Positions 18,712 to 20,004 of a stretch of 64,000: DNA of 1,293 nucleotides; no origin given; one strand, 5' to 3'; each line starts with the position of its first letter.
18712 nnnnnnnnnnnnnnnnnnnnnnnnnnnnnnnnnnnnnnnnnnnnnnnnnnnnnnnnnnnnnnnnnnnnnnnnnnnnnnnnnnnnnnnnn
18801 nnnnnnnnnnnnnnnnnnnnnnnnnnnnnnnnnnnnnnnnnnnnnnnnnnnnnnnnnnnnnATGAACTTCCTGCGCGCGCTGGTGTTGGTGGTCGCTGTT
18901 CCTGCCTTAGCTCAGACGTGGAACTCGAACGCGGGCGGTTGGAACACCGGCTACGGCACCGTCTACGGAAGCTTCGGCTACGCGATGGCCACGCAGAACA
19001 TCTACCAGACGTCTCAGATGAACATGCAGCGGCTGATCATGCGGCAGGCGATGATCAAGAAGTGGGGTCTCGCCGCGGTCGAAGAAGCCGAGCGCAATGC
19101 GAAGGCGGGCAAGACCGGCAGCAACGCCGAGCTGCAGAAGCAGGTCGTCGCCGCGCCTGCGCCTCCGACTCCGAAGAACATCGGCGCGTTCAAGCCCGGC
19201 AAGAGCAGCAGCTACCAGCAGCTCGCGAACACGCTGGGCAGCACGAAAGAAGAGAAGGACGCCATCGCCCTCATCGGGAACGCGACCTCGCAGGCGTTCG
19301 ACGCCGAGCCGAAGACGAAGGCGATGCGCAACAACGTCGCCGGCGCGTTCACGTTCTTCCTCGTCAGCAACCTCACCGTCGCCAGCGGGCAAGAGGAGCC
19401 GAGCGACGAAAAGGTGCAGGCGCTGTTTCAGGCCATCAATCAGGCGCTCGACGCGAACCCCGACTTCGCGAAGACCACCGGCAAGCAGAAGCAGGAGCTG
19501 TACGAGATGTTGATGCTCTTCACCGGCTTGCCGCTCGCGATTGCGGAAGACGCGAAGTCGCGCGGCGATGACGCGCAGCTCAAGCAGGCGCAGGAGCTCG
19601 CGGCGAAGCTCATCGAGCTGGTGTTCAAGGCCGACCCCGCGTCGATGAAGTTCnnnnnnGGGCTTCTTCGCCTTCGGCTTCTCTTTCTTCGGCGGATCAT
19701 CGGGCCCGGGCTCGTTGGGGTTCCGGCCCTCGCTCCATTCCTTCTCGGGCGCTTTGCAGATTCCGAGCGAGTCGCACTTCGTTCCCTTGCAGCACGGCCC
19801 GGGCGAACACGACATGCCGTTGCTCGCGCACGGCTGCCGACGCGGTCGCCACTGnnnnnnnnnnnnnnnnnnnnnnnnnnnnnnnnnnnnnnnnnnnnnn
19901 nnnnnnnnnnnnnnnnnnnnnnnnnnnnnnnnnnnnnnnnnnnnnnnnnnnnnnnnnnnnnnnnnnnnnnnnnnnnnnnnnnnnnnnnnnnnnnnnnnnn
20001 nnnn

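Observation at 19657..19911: Small secreted peptide with a six-cysteine C-C-CC-C-C (inhibitor cystine knot-like) framework and a Lys/Pro-rich tail, encoded 2 nt downstream of mogA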

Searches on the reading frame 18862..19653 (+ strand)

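Call 4: search_protein_families(library=pfam, proteins=[window:18862-19653:+], max_evalue=1)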
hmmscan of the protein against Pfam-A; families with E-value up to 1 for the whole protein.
window:18862-19653:+ (264 aa): 2 families
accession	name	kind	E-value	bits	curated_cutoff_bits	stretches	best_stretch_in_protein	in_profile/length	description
PF20388.3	DUF6683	-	4.5e-27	95.7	23.6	1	6-264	9-245/253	Family of unknown function (DUF6683)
PF04956.18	TrbC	-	0.33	11.6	27.9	0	152-198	8-50/98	TrbC/VIRB2 pilin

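Call 64: search_protein_families(library=ncbifam, proteins=[window:18862-19653:+], max_evalue=1)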
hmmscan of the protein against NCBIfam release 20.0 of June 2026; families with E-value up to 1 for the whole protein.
window:18862-19653:+ (264 aa): 1 family
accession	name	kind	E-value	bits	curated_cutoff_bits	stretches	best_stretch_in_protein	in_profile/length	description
TIGR00711.1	efflux_EmrB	subfamily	0.0049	15.7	230.2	1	9-87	370-448/485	DHA2 family efflux MFS transporter permease subunit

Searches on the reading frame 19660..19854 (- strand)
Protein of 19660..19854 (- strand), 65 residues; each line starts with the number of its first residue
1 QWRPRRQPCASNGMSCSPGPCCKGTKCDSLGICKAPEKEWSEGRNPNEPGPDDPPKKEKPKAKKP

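Call 43: predict_structure(alignment_id=A2)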
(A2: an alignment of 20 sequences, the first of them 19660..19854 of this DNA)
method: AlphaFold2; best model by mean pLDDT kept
length: 65 residues; sequences in the alignment: 20
mean_pLDDT: 70.3   pTM: 0.42
mean pLDDT of the five models: 70.3, 69.9, 67.8, 66.2, 65.1
residues with pLDDT >= 90: 6; 70-90: 24; 50-70: 30; < 50: 5
segments of 3 or more residues with pLDDT < 50: 42-44
pLDDT, mean of each block of 10 residues (from residue 1): 66 87 88 76 54 58 56
secondary structure, 60 per line:
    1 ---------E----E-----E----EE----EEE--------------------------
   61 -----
elements in order: E32-34

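Call 50: fold_search(model_id=the predicted structure, library=pdb)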
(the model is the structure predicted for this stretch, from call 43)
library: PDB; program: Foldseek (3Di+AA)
matches with E <= 10: 72; with E <= 0.001: 0
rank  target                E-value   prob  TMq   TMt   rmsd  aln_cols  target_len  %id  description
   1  2mxm_MODEL_1_A        1.8e-01  0.96  0.37  0.66   2.5        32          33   38  NMR solution structure of TRTX-Tp1a from the tarantula Thrixopelma pruriens (released 2015-06-03)
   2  2kyj_MODEL_1_A        1.9e-01  0.96  0.42  0.68   2.8        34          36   35  Structure of the scorpion toxin U1-Liotoxin-Lw1a (released 2011-06-01)
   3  2kgu_MODEL_1_A        2.7e-01  0.89  0.37  0.64   2.5        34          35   32  Spatial structure of purotoxin-1 in water (released 2010-03-31)
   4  7lvn_MODEL_1_A        3.4e-01  0.93  0.39  0.65   1.4        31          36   29  Solution structure of tarantula toxin omega-Avsp1a (released 2022-03-02)
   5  2m9l_MODEL_1_A        5.2e-01  0.72  0.37  0.60   2.5        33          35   24  Solution structure of protoxin-1 (released 2014-04-30)
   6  6f61_MODEL_1_A        5.6e-01  0.87  0.40  0.73   1.4        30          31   40  NMR structure of purotoxin-6 (released 2018-12-19)
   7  1zjq_MODEL_1_A        6.0e-01  0.66  0.36  0.58   2.3        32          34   22  Solution structure of Jingzhaotoxin-VII (released 2005-05-24)
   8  6mk4_MODEL_1_A        6.5e-01  0.77  0.37  0.71   1.9        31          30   32  Solution NMR structure of spider toxin analogue [E17K]ProTx-II (released 2018-12-19)
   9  1koz_MODEL_1_A        6.5e-01  0.69  0.38  0.60   2.8        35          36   26  SOLUTION STRUCTURE OF OMEGA-GRAMMOTOXIN SIA (released 2002-08-28)
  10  2n3p_MODEL_1_A        7.0e-01  0.54  0.33  0.59   2.6        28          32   36  SOLUTION NMR STRUCTURE of ASTEROPSIN G from MARINE SPONGE ASTEROPUS (released 2016-06-08)
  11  5epm_C                8.6e-01  0.72  0.37  0.67   2.5        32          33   31  Ceratotoxin variant in complex with specific antibody Fab fragment (released 2016-05-04)
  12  5irx_E                1.0e+00  0.57  0.39  0.35   4.3        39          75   26  Structure of TRPV1 in complex with DkTx and RTX, determined in lipid nanodisc (released 2016-05-25)
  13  5i1x_MODEL_1_A        1.1e+00  0.41  0.35  0.56   2.6        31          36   35  Resonance assignments and NMR structure determination of tarantula toxin, F8A mutant of beta-TRTX-Pre1a (released 2017-02-08)
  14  4fz1_D                1.3e+00  0.44  0.35  0.59   2.9        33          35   24  Crystal structure of acid-sensing ion channel in complex with psalmotoxin 1 at high pH (released 2012-08-01)
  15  2naj_MODEL_1_A        1.4e+00  0.28  0.33  0.55   2.8        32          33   34  Solution structure of K2 lobe of double-knot toxin (released 2016-03-02)
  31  5i2p_MODEL_1_A        2.9e+00  0.28  0.38  0.62   2.6        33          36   33  Resonance assignments and NMR structure determination of tarantula toxin- W7A mutant of mu-TRTX-Pre1a (W6A in  (released 2017-06-28)
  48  5we3_MODEL_1_A        6.0e+00  0.13  0.34  0.55   2.3        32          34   25  Solution NMR structure of PaurTx-3 (released 2017-09-13)
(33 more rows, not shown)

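Call 56: find_homologous_proteins(query=A2, max_evalue=0.1)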
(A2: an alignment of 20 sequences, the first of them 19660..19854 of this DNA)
Query A2 (20 sequences) (65 aa, profile of the alignment): 56 proteins with E <= 0.1 among 3120 candidates.
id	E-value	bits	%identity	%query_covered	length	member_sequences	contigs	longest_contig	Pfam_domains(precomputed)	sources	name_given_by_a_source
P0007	5.0e-37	143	73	97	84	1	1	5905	-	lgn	-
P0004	6.0e-37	143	78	85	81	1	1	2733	-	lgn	-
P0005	1.0e-36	142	81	82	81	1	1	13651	-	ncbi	ncbi:MAG: hypothetical protein ACO1OB_16165 [Archangium sp.]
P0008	2.7e-35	138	76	97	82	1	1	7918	-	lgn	-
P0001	3.0e-35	138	100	100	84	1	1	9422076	-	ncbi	ncbi:MAG: hypothetical protein QM817_30410 [Archangium sp.]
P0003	9.3e-35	136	96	83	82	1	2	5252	-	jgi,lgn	jgi:hypothetical protein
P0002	2.5e-34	135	94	83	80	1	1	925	-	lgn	-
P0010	1.2e-33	132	80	77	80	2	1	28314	-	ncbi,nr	ncbi:MAG: hypothetical protein JNM17_25045 [Archangium sp.]|nr:hypothetical protein [Archangium sp.]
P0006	1.9e-33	132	82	85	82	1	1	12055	-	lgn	-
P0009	2.3e-33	132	84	75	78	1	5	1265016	-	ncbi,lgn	ncbi:MAG: hypothetical protein U0228_10405 [Myxococcaceae bacterium]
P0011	7.9e-33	130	74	77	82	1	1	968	-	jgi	jgi:hypothetical protein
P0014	3.0e-31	125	61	86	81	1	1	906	-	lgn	-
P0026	3.0e-31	125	73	91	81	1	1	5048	-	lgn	-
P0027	3.3e-30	121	65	83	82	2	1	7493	-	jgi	jgi:hypothetical protein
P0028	8.6e-30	120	61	92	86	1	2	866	-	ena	-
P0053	1.7e-20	90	58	91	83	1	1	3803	-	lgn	-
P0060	5.7e-4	37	52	35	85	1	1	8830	-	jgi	jgi:hypothetical protein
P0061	2.5e-3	35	41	58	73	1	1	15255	-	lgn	-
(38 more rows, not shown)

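Call 58: find_encoding_contigs(protein=P0060, flank=4000, max_places=1)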
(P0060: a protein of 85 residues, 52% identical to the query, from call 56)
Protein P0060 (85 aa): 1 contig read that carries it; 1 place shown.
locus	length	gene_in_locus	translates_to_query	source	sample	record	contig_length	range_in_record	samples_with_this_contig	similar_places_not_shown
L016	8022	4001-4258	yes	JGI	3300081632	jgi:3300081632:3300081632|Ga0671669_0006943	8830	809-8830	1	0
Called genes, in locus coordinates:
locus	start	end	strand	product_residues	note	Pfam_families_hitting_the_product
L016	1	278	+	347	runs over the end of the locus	-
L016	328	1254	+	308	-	PF13439:Glyco_transf_4 (faint)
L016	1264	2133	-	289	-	PF12833:HTH_18, PF00165:HTH_AraC (weak), PF06445:GyrI-like, PF14526:Cass2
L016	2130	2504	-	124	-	PF12680:SnoaL_2 (faint)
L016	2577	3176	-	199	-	-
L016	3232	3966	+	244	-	PF00005:ABC_tran, PF13304:AAA_21 (weak)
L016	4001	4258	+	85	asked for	-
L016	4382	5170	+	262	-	PF00106:adh_short, PF08659:KR, PF13561:adh_short_C2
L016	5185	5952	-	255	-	PF05157:MshEN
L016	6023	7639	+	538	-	PF20706:GT4-conflict, PF00534:Glycos_transf_1, PF13692:Glyco_trans_1_4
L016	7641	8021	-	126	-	?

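Call 59: find_encoding_contigs(protein=P0061, flank=4000, max_places=1)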
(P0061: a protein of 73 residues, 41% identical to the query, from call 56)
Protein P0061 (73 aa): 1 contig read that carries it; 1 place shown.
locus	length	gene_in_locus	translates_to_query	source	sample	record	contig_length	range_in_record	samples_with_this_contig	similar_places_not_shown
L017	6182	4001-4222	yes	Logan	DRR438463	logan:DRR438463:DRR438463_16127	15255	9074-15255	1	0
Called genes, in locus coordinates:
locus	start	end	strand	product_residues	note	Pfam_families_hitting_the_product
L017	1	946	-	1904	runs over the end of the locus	PF05567:T4P_PilY1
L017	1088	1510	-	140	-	-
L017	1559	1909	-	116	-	PF00903:Glyoxalase, PF22677:Ble-like_N (weak), PF18029:Glyoxalase_6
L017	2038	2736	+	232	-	-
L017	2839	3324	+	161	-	-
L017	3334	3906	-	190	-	-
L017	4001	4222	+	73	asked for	-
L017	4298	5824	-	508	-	-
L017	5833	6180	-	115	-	?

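Call 60: find_encoding_contigs(protein=P0053, flank=4000, max_places=1)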
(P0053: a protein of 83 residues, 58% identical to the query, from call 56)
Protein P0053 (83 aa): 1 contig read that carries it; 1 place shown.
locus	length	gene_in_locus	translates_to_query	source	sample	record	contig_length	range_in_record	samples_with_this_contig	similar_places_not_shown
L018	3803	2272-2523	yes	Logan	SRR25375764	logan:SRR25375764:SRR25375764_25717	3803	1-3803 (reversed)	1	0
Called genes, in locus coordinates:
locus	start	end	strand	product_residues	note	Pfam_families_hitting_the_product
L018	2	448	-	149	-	?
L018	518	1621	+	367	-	PF00266:Aminotran_5, PF01212:Beta_elim_lyase (weak)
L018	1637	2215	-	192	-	PF01427:Peptidase_M15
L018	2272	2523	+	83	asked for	-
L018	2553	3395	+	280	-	PF13354:Beta-lactamase2, PF00144:Beta-lactamase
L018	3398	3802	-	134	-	?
